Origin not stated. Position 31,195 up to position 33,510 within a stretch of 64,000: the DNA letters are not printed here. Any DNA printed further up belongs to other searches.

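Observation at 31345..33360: Single polypeptide fusing lycopene-elongase-like UbiA prenyltransferase to a CrtX-like GT2 glycosyltransferase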

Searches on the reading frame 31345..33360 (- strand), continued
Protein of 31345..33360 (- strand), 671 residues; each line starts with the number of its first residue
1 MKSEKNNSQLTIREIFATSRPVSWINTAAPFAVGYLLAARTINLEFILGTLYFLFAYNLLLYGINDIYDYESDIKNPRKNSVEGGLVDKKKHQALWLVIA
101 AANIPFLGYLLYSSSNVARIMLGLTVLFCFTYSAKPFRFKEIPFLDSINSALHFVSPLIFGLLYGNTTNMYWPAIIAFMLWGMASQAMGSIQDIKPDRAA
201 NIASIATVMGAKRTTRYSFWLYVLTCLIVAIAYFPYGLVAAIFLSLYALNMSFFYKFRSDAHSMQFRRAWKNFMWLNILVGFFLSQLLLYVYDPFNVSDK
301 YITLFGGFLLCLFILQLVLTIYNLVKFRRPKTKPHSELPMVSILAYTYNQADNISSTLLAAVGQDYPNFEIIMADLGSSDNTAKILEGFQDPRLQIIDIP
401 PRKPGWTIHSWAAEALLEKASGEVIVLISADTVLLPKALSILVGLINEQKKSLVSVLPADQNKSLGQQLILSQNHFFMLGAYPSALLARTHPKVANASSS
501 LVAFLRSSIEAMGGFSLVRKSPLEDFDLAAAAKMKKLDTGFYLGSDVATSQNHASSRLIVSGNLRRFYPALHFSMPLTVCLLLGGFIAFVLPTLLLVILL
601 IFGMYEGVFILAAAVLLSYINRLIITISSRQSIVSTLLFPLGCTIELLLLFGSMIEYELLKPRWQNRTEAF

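Call 45: search_protein_families(library=ncbifam, proteins=[P0109, L064:7845-8942:+, L076:7956-8867:+, P0100, P0072, L080:11366-12088:-], max_evalue=0.00001)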
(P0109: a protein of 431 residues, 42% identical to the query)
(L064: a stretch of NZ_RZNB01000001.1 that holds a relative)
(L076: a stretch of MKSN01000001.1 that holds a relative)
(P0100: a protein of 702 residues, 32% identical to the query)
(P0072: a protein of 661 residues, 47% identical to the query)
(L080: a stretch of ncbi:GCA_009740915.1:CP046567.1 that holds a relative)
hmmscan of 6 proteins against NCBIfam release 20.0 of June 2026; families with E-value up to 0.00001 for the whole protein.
P0109 (431 aa): 14 families
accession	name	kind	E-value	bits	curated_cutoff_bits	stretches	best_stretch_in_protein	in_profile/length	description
NF009608.0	PRK13105.1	equivalog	2.6e-125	417.4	217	1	145-427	8-289/291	prenyltransferase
NF010119.0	PRK13595.1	equivalog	5.6e-42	144.2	248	1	146-370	12-234/292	prenyltransferase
NF009516.0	PRK12875.1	equivalog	2.5e-40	138.4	205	1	141-428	12-290/292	prenyltransferase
TIGR03462.1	CarR_dom_SF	subfamily_domain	4.8e-16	59.1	39.4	1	5-97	3-88/89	lycopene cyclase domain-containing protein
TIGR01475.1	ubiA_other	subfamily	8.1e-13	48.4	180.8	1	183-424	41-277/282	UbiA-like polyprenyltransferase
NF009523.0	PRK12884.1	equivalog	1.1e-11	44.5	269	1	164-368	22-218/279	prenyltransferase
TIGR01474.1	ubiA_proteo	equivalog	7.8e-10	38.7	275.45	1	153-424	11-278/282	4-hydroxybenzoate octaprenyltransferase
NF009515.0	PRK12874.1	equivalog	8.4e-08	31.9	392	1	181-382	50-243/291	4-hydroxybenzoate polyprenyltransferase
NF041585.1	MqnP_Cj_Hp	exception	4.3e-07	29.7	375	1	181-381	43-235/281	menaquinone biosynthesis prenyltransferase MqnP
NF009517.0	PRK12876.1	equivalog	5.6e-07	29.3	419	1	173-425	43-296/300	prenyltransferase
NF009526.0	PRK12888.1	equivalog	8.6e-07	28.7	364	1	193-381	67-248/301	4-hydroxybenzoate octaprenyltransferase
NF009524.0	PRK12886.1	equivalog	9.2e-07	28.5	387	1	162-380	23-237/291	prenyltransferase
NF009521.0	PRK12882.1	equivalog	1.5e-06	27.7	296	1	154-396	13-249/280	geranylgeranylglycerol-phosphate geranylgeranyltransferase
NF009609.0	PRK13106.1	equivalog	4.1e-06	26.4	349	1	192-369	62-240/301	prenyltransferase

L064:7845-8942:+ (366 aa): 7 families
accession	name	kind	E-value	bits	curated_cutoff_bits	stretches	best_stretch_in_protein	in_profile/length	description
NF009608.0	PRK13105.1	equivalog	1.2e-139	464.5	217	1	52-335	7-290/291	prenyltransferase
NF010119.0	PRK13595.1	equivalog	2.2e-44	152.1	248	1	53-287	11-243/292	prenyltransferase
NF009516.0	PRK12875.1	equivalog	6.6e-40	137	205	1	51-335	14-290/292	prenyltransferase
NF009523.0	PRK12884.1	equivalog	2.2e-09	36.9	269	1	72-272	22-214/279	prenyltransferase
TIGR01475.1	ubiA_other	subfamily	3.1e-09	36.7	180.8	1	88-288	38-236/282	UbiA-like polyprenyltransferase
NF009524.0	PRK12886.1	equivalog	7.3e-07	28.8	387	1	70-286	23-235/291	prenyltransferase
NF041584.1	MqnP_SCO4491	exception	8e-06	25.8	420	1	92-274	46-221/285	menaquinone biosynthesis prenyltransferase MqnP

L076:7956-8867:+ (304 aa): 6 families
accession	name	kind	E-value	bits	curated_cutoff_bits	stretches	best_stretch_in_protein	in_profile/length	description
NF009608.0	PRK13105.1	equivalog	4.2e-111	370.7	217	1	12-299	4-288/291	prenyltransferase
NF010119.0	PRK13595.1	equivalog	6.7e-43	147.2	248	1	15-254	10-241/292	prenyltransferase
NF009516.0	PRK12875.1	equivalog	8e-40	136.7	205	1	10-300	10-289/292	prenyltransferase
NF009523.0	PRK12884.1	equivalog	1.5e-12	47.3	269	1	40-297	23-273/279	prenyltransferase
TIGR01475.1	ubiA_other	subfamily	8e-09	35.3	180.8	1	38-299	23-279/282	UbiA-like polyprenyltransferase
TIGR01474.1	ubiA_proteo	equivalog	6e-06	26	275.45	1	74-299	60-280/282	4-hydroxybenzoate octaprenyltransferase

P0100 (702 aa): 16 families
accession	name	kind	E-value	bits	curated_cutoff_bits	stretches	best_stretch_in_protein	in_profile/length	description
NF009608.0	PRK13105.1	equivalog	1.1e-86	290.6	217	1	20-299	9-289/291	prenyltransferase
NF010119.0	PRK13595.1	equivalog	6.3e-51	173.6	248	1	17-291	9-278/292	prenyltransferase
TIGR03469.1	HpnB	hypoth_equivalog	8e-41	140.3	379.25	1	342-683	40-383/386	hopene-associated glycosyltransferase HpnB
NF009516.0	PRK12875.1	equivalog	1.3e-38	132.7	205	1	21-296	18-286/292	prenyltransferase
NF045692.1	OglycostaseCruG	equivalog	7e-32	110.8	600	1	343-639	38-337/386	2'-O-glycosyltransferase CruG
TIGR04283.1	glyco_like_mftF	equivalog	2.8e-12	46.7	182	1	348-581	1-204/221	TIGR04283 family arsenosugar biosynthesis glycosyltransferase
TIGR03937.1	PgaC_IcaA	equivalog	1.6e-11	43.8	422.3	1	319-457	20-151/407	poly-beta-1,6-N-acetyl-D-glucosamine synthase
NF041875.1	EPS_EpsD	equivalog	4.5e-11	42.7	370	1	348-558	1-202/325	exopolysaccharide biosynthesis glycosyltransferase EpsD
NF007482.0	PRK10073.1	equivalog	8.2e-10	38.2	423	1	347-472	7-126/334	glycosyltransferase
TIGR01475.1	ubiA_other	subfamily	9.3e-09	35.1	180.8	1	72-260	55-239/282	UbiA-like polyprenyltransferase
NF005742.0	PRK07566.1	equivalog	1.2e-08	34.5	313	1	70-240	83-251/315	chlorophyll synthase ChlG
NF053846.1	glyco_with_XrtP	equivalog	1.4e-07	30.6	520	1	309-397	4-91/440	XrtP-associated glycosyltransferase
NF009523.0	PRK12884.1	equivalog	2.2e-07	30.4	269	1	72-241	56-217/279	prenyltransferase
TIGR04242.1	nodulat_NodC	equivalog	6e-07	28.8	550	1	307-455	11-155/395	chitooligosaccharide synthase NodC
TIGR01474.1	ubiA_proteo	equivalog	6.4e-06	25.9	275.45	1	56-296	42-278/282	4-hydroxybenzoate octaprenyltransferase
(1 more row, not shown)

P0072 (661 aa): 12 families
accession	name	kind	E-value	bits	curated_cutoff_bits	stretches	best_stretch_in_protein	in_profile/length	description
NF009608.0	PRK13105.1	equivalog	1.4e-39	136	217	1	5-280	5-287/291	prenyltransferase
TIGR03469.1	HpnB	hypoth_equivalog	2.1e-25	89.6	379.25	1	320-592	34-316/386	hopene-associated glycosyltransferase HpnB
NF045692.1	OglycostaseCruG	equivalog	1.3e-18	67.1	600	1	320-537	32-253/386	2'-O-glycosyltransferase CruG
NF010119.0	PRK13595.1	equivalog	6.2e-17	62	248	1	10-230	13-240/292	prenyltransferase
TIGR03937.1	PgaC_IcaA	equivalog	2.7e-14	53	422.3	1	318-436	34-150/407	poly-beta-1,6-N-acetyl-D-glucosamine synthase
NF009516.0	PRK12875.1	equivalog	9.5e-13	47.9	205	1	12-251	20-263/292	prenyltransferase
TIGR03472.1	HpnI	equivalog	1.6e-10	40.4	310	1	318-647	31-353/373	bacteriohopanetetrol glucosamine biosynthesis glycosyltransferase HpnI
NF050050.1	ProtGlycPglI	equivalog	1.1e-09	38.1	500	1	329-444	2-116/306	GalNAc(5)-diNAcBac-PP-undecaprenol beta-1,3-glucosyltransferase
NF007482.0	PRK10073.1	equivalog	2.7e-09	36.5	423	1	328-443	5-117/334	glycosyltransferase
NF041875.1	EPS_EpsD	equivalog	3.8e-07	29.8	370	1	331-543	1-210/325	exopolysaccharide biosynthesis glycosyltransferase EpsD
NF053739.1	GlytfEpsEBac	equivalog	1e-06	28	450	1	329-440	1-111/265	glycosyltransferase EpsE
NF047683.1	TeichurnBiosyTuaG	equivalog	2.2e-06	27.5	400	1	328-436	5-111/252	teichuronic acid biosynthesis protein TuaG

L080:11366-12088:- (240 aa): 12 families
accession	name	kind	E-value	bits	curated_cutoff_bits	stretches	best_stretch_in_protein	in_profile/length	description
TIGR04283.1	glyco_like_mftF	equivalog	3e-15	56.4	182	1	3-102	1-99/221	TIGR04283 family arsenosugar biosynthesis glycosyltransferase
TIGR03965.1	mycofact_glyco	equivalog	1.6e-14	53.7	280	1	3-110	76-188/467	mycofactocin biosynthesis glycosyltransferase MftF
NF041875.1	EPS_EpsD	equivalog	1.1e-10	41.5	370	1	3-161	1-169/325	exopolysaccharide biosynthesis glycosyltransferase EpsD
NF007482.0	PRK10073.1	equivalog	9.5e-09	34.7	423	1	2-95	7-105/334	glycosyltransferase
NF010496.0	PRK13915.1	equivalog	1.6e-08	34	262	1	2-85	32-126/307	glucosyl-3-phosphoglycerate synthase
NF041394.1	GtaseAglG_Halo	equivalog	4e-08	32.9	440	1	1-140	1-141/304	glucosyl-dolichyl phosphate glucuronosyltransferase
NF038302.1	EPS_HpsE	equivalog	3.7e-07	29.4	300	1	2-108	2-119/307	hormogonium polysaccharide biosynthesis glycosyltransferase HpsE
NF007986.1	PRK10714.1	equivalog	6e-07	28.8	529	1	2-99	7-114/316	undecaprenyl-phosphate 4-deoxy-4-formamido-L-arabinose transferase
NF041391.1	DPhHxTase_Halo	equivalog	2e-06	27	375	1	17-86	11-79/213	dolichyl-phosphate hexose transferase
NF058614.1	PPMAGASynPpgS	equivalog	2.5e-06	27.1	370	1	5-69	4-66/226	polyprenyl-phospho-N-acetylgalactosaminyl synthase PpgS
NF045692.1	OglycostaseCruG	equivalog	4.2e-06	26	600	1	2-111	42-164/386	2'-O-glycosyltransferase CruG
TIGR04182.1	glyco_TIGR04182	equivalog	5.3e-06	26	325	1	3-89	2-86/293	S-layer glycoprotein N-glycosyltransferase AglJ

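Call 56: search_solved_structures(query=A1, max_evalue=0.01)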
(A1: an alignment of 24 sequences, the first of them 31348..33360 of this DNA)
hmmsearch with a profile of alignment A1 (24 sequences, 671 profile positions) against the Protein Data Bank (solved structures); distinct sequences matched with E-value up to 0.01: 29.
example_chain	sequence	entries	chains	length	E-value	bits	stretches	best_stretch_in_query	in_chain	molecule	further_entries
2z87_A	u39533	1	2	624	7.7e-17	64.3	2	319-446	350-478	Chondroitin synthase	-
2z86_A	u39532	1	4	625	7.8e-17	64.3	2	319-446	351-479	Chondroitin synthase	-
6yv7_A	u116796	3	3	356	4.3e-11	45.3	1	334-458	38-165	Glycosyl transferase, family 2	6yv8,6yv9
6yv7_B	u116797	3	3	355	4.5e-11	45.2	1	334-458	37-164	Glycosyl transferase, family 2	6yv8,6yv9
5tze_C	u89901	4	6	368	2.5e-10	42.8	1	340-454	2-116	Glycosyl transferase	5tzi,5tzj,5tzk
1h7l_A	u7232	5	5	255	5.1e-10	41.8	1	339-450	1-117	SPORE COAT POLYSACCHARIDE BIOSYNTHESIS PROTEIN SPSA | PROTEIN (SPORE COAT POLYSACCHARIDE BIOSYNTHESIS PROTEIN SPSA)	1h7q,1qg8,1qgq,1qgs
5tz8_A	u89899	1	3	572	5.3e-10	41.7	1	340-454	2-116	Glycosyl transferase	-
8vh7_A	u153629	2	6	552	5e-09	38.5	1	334-461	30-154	Heparosan synthase B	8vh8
8viw_A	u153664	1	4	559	5.1e-09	38.5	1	334-461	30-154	Heparosan synthase B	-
6p61_A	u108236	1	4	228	7.1e-08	34.7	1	330-432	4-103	Glycosyltransferase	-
3bcv_A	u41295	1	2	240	9.9e-08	34.2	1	338-431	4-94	Putative glycosyltransferase protein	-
9omj_A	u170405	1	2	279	1.9e-07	33.3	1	341-458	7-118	Glycosyltransferase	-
9omh_A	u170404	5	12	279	1.9e-07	33.2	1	341-458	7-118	Glycosyltransferase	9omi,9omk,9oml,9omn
9omm_A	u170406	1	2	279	1.9e-07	33.2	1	341-458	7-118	Glycosyltransferase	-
5hea_A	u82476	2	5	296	5.8e-07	31.7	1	341-431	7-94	Putative glycosyltransferase (GalT1)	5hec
4tq3_A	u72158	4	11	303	2.8e-06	29.4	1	15-232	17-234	Prenyltransferase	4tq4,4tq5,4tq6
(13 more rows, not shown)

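Call 60: search_protein_families(library=pfam, proteins=[L032:6542-7738:-, L032:5712-6293:-, L032:9997-10854:-, L032:10883-11596:-, L032:4146-5231:-, L027:6336-7817:-, L027:5519-6058:-, L027:10001-11134:-, L027:11153-12031:-, L027:4082-5065:-], max_evalue=0.0001)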
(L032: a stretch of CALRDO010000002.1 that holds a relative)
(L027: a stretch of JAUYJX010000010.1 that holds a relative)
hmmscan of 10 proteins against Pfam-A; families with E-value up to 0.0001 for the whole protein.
L032:6542-7738:- (398 aa): 0 families

L032:5712-6293:- (193 aa): 2 families
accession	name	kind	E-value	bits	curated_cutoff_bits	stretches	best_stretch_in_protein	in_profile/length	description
PF02357.24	NusG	-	2.6e-29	102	22.2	1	22-125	1-92/93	Transcription termination factor nusG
PF00467.35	KOW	-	1.9e-05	24.7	22.3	1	143-171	2-30/32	KOW motif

L032:9997-10854:- (285 aa): 0 families

L032:10883-11596:- (237 aa): 0 families

L032:4146-5231:- (361 aa): 1 family
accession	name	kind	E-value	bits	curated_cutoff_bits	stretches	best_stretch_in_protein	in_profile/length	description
PF00687.26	Ribosomal_L1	-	4.5e-54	183.5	32.2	1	132-321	2-198/198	Ribosomal protein L1p/L10e family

L027:6336-7817:- (493 aa): 0 families

L027:5519-6058:- (179 aa): 1 family
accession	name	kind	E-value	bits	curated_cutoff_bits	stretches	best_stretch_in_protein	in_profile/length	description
PF02357.24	NusG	-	1.1e-29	103.2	22.2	1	8-111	1-92/93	Transcription termination factor nusG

L027:10001-11134:- (377 aa): 5 families
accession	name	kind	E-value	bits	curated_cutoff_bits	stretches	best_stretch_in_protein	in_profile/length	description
PF02518.31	HATPase_c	-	4.9e-25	88.6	26.4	1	256-367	3-109/111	Histidine kinase-, DNA gyrase B-, and HSP90-like ATPase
PF00512.31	HisKA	-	3e-07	30.8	26.9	1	140-206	1-64/66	His Kinase A (phospho-acceptor) domain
PF00989.32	PAS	-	2.4e-05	24.8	22.6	0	22-125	2-107/113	PAS fold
PF13426.13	PAS_9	-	3.3e-05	24.5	27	1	32-132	2-102/103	PAS domain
PF13188.13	PAS_8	-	8.2e-05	22.8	21.8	0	21-73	1-55/65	PAS domain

L027:11153-12031:- (292 aa): 0 families

L027:4082-5065:- (327 aa): 1 family
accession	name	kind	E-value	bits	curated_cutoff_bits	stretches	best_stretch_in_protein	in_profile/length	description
PF00687.26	Ribosomal_L1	-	1.6e-52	178.4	32.2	1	126-315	2-198/198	Ribosomal protein L1p/L10e family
